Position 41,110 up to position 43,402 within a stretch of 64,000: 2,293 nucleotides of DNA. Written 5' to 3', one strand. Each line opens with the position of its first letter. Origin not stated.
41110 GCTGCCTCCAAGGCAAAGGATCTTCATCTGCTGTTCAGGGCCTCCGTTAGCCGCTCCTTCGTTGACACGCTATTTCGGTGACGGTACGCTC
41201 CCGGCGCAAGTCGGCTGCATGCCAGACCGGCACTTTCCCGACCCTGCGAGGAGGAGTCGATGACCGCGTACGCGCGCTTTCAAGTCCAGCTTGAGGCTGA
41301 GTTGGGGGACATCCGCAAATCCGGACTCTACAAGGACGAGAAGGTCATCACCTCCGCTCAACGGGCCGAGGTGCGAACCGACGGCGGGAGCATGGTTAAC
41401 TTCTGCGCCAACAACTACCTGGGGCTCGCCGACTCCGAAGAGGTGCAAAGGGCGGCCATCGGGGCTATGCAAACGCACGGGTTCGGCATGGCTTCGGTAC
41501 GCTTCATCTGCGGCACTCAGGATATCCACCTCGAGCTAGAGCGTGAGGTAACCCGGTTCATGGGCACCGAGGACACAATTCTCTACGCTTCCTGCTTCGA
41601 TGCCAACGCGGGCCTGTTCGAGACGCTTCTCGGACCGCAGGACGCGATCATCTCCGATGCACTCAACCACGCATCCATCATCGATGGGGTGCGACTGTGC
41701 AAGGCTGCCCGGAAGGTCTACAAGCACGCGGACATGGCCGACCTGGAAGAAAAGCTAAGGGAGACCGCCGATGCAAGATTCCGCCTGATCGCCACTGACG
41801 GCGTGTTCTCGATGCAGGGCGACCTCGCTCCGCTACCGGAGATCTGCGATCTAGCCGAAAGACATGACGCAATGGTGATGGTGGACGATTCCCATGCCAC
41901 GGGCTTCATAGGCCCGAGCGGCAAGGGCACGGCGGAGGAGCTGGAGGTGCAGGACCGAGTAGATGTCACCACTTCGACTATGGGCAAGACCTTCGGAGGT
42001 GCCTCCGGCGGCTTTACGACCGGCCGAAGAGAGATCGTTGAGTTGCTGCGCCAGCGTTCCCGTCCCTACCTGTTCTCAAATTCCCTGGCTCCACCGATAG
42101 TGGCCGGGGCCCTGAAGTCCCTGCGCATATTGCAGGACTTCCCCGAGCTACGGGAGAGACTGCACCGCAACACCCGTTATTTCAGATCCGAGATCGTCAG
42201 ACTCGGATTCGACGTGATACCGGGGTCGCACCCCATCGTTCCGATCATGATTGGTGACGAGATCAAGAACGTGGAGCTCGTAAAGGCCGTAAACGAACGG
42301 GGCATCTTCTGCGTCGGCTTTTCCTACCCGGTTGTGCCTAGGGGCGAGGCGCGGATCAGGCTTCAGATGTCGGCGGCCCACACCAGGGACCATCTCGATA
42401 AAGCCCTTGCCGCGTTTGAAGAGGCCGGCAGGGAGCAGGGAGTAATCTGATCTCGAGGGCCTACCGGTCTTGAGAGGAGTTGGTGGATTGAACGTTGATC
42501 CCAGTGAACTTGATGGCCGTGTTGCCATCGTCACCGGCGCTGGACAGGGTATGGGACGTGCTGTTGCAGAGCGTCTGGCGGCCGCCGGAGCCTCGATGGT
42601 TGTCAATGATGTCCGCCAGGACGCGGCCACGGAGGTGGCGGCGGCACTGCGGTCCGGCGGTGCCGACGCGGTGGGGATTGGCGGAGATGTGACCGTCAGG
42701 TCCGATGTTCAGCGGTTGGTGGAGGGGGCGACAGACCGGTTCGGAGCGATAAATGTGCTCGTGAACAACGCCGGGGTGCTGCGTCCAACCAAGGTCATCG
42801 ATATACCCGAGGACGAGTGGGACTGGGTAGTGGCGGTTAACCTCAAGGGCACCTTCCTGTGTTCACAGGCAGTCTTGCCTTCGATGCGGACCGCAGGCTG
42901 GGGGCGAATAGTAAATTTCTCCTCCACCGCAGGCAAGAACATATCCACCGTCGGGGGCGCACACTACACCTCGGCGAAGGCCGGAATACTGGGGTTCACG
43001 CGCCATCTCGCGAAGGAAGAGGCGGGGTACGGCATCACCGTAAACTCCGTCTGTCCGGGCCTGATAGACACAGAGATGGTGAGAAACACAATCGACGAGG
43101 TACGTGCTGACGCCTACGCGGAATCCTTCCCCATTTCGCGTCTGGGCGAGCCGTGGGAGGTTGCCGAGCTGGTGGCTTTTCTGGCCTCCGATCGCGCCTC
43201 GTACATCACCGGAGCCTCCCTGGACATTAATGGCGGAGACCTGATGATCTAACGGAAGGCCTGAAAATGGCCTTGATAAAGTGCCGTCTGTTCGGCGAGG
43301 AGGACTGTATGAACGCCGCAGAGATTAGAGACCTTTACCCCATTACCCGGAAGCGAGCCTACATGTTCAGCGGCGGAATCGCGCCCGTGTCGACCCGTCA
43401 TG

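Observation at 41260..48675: Php/PTER-centred gene cluster: Kbl - SDR - class-V aminotransferase - three tandem Php/PTER hydrolases - Kelch lipoprotein; five Php/PTER paralogs in 64 kb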

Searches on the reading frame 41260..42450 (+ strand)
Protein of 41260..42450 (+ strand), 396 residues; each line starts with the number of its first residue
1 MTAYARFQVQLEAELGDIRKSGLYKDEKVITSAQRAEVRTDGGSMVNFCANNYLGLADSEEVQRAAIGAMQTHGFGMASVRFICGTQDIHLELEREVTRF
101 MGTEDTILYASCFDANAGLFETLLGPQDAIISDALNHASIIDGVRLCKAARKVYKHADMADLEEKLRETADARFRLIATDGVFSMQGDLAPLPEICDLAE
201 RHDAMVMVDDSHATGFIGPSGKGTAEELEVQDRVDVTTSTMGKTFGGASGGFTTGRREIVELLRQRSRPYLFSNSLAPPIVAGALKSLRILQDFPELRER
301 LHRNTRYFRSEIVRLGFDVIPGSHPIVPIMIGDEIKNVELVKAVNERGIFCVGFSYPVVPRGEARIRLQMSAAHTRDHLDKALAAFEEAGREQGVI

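Call 5: search_protein_families(library=pfam, proteins=[window:41260-42450:+])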
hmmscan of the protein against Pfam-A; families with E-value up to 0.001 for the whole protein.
window:41260-42450:+ (396 aa): 2 families
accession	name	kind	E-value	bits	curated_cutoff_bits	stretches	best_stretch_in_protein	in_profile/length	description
PF00155.27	Aminotran_1_2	-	1.3e-65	222.4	19.7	1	45-385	3-360/361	Aminotransferase class I and II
PF00266.25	Aminotran_5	-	0.00014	21.4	21.5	1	92-213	47-179/371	Aminotransferase class-V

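Call 6: search_protein_families(library=ncbifam, proteins=[window:41260-42450:+])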
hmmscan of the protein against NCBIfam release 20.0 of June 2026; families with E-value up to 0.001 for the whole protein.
window:41260-42450:+ (396 aa): 17 families
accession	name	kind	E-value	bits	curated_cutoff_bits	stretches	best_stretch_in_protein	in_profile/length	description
NF005394.0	PRK06939.1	equivalog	1.4e-182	606.8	460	1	6-396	4-397/397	glycine C-acetyltransferase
TIGR01822.1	2am3keto_CoA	equivalog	8.9e-181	601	493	1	8-396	2-393/393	glycine C-acetyltransferase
TIGR01825.1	gly_Cac_T_rel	subfamily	1e-134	449.1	535.4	1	11-396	1-385/385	BioF/Kbl family PLP-dependent acyltransferase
TIGR00858.1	bioF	equivalog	1.6e-111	372.6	426.45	1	25-386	3-364/365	8-amino-7-oxononanoate synthase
NF047600.1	SerpalmtaseCFB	equivalog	1.9e-101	339.6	640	1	15-389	15-388/395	serine palmitoyltransferase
NF047599.1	SerpalmtaseBetaP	equivalog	2.4e-86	289.9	500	1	36-393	36-393/394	serine palmitoyltransferase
TIGR01821.1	5aminolev_synth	equivalog_domain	2.4e-85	286.8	338.55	1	37-391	37-395/402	5-aminolevulinate synthase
NF047603.1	SerpalmtaseAlphaP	equivalog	4.7e-68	229.7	670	1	42-396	44-399/399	serine palmitoyltransferase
NF005526.0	PRK07179.1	equivalog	2.4e-63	214.1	428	1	43-390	54-396/407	alpha-hydroxyketone-type quorum-sensing autoinducer synthase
NF005697.0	PRK07505.1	subfamily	1.5e-47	162.1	342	1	32-393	37-402/405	hypothetical protein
NF004608.1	PRK05937.1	equivalog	8.8e-27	93.8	399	1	45-313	4-280/366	8-amino-7-oxononanoate synthase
NF000586.1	PRK00011.1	subfamily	6e-10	38.4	335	1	111-322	86-300/404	serine hydroxymethyltransferase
TIGR03576.1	pyridox_MJ0158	hypoth_equivalog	2.7e-06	26.8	304.45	1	136-318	107-276/346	TIGR03576 family pyridoxal phosphate-dependent enzyme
TIGR03301.1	PhnW-AepZ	equivalog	0.00017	21.1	360.8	1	149-271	103-216/355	2-aminoethylphosphonate aminotransferase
NF006791.0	PRK09295.1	equivalog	0.00071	18.8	661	1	123-213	110-204/406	cysteine desulfurase SufS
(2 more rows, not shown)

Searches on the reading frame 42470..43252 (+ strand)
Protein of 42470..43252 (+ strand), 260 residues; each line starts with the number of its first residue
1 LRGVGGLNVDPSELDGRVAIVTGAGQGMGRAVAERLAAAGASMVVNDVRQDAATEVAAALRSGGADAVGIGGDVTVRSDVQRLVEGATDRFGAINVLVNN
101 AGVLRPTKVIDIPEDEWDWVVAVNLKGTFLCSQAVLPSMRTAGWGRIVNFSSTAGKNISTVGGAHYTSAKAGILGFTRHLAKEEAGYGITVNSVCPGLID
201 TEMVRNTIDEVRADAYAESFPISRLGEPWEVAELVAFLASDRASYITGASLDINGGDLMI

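Call 5: search_protein_families(library=pfam, proteins=[window:42470-43252:+])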
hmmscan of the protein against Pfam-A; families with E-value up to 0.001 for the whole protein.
window:42470-43252:+ (260 aa): 3 families
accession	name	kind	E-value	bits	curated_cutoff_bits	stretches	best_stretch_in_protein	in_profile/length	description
PF13561.12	adh_short_C2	-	7.8e-61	206.1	27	1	23-256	1-234/236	Enoyl-(Acyl carrier protein) reductase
PF00106.31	adh_short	-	4.6e-59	199.6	26.6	1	17-208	1-191/195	short chain dehydrogenase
PF08659.16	KR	-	6.6e-15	55.9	22.6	1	20-182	4-165/180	KR domain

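Call 6: search_protein_families(library=ncbifam, proteins=[window:42470-43252:+])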
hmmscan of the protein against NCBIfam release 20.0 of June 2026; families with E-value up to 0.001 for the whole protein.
window:42470-43252:+ (260 aa): 225 families (the best 25 are shown)
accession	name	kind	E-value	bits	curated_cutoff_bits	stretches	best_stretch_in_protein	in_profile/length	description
NF004198.0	PRK05653.1-3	equivalog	7.9e-80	267.9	296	1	13-258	4-247/248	3-oxoacyl-ACP reductase FabG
NF009466.0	PRK12826.1-2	subfamily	2.9e-71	239.8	222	1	17-258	4-245/248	3-oxoacyl-ACP reductase FabG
TIGR01830.1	3oxo_ACP_reduc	equivalog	1.8e-69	234.1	297.75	1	19-256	1-237/239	3-oxoacyl-[acyl-carrier-protein] reductase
NF005559.1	PRK07231.1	subfamily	2.2e-69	233.7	215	1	14-258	2-248/249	glucose 1-dehydrogenase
NF004197.0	PRK05653.1-1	equivalog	7.7e-68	228.8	332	1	13-259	4-248/249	3-oxoacyl-ACP reductase FabG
NF009468.0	PRK12826.1-4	equivalog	1.7e-66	224.5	318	1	13-259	4-249/256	SDR family oxidoreductase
NF009464.0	PRK12824.1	subfamily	1.1e-65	221.7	269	1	17-259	3-244/245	3-oxoacyl-ACP reductase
NF004791.0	PRK06138.1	equivalog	8.5e-65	218.5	312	1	13-258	2-250/252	SDR family oxidoreductase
TIGR01829.1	AcAcCoA_reduct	subfamily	9.6e-65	218.6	302.1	1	17-259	1-242/242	acetoacetyl-CoA reductase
NF052558.1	MBtsdlDhBudC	equivalog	4.1e-63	213.3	270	1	15-256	2-240/250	meso-2,3-butanediol dehydrogenase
NF009093.0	PRK12429.1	subfamily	6.6e-63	212.4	258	1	13-256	2-255/259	3-hydroxybutyrate dehydrogenase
NF004818.0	PRK06172.1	equivalog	2.3e-62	210.6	336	1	13-257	4-250/253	SDR family oxidoreductase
NF004202.0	PRK05653.2-2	equivalog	6.8e-62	209.3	333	1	13-258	4-248/259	3-oxoacyl-ACP reductase FabG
TIGR01963.1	PHB_DH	subfamily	9.4e-61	205.3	307.05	1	17-256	2-251/255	3-hydroxybutyrate dehydrogenase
NF006070.0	PRK08213.1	subfamily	3.5e-59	200.4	279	1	13-257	9-256/259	gluconate 5-dehydrogenase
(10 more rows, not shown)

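Call 80: search_solved_structures(query=window:42470-43252:+, max_evalue=1e-40)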
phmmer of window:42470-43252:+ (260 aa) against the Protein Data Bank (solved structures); distinct sequences matched with E-value up to 1e-40: 89 (the best 60 are shown).
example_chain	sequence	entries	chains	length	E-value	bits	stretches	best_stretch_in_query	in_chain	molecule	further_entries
2et6_A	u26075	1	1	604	4.6e-61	209.5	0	14-256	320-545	(3R)-hydroxyacyl-CoA dehydrogenase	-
2hq1_A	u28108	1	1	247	3.5e-55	190.3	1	13-258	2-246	Glucose/ribitol dehydrogenase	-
2uvd_A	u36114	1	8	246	5.1e-55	189.7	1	14-259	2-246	3-OXOACYL-(ACYL-CARRIER-PROTEIN) REDUCTASE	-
3ftp_A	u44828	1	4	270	1.4e-54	188.3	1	12-259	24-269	3-oxoacyl-[acyl-carrier protein] reductase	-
4wjz_A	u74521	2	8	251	4.3e-54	186.7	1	13-260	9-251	3-oxoacyl-[acyl-carrier-protein] reductase FabG | 3-oxoacyl-[acyl-carrier protein] reductase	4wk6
5end_A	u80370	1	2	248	4.8e-54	186.6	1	13-260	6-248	3-oxoacyl-[acyl-carrier-protein] reductase FabG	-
3op4_A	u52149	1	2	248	6.5e-54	186.1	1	13-260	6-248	3-oxoacyl-[acyl-carrier protein] reductase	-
3rro_A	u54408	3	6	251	6.5e-54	186.1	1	13-260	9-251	3-ketoacyl-(acyl-carrier-protein) reductase | 3-oxoacyl-[acyl-carrier protein] reductase | 3-oxoacyl-[acyl-carrier-protein] reductase FabG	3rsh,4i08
6t77_A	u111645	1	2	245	9.4e-54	185.6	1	14-259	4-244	3-oxoacyl-ACP reductase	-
4dml_A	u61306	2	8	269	1e-53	185.5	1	13-259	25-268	3-oxoacyl-[acyl-carrier-protein] reductase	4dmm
3tzh_A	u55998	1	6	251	1.4e-53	185.1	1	13-260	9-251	3-oxoacyl-[acyl-carrier protein] reductase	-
3tzc_A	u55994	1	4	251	2.3e-53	184.3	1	13-260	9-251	3-oxoacyl-[acyl-carrier protein] reductase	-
3tzk_A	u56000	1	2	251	4.1e-53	183.5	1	13-260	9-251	3-oxoacyl-[acyl-carrier protein] reductase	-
3u09_A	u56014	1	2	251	4.9e-53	183.3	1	13-260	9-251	3-oxoacyl-[acyl-carrier-protein] reductase FabG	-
6t7m_A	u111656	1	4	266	9.1e-53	182.4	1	11-259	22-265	3-oxoacyl-[acyl-carrier-protein] reductase FabG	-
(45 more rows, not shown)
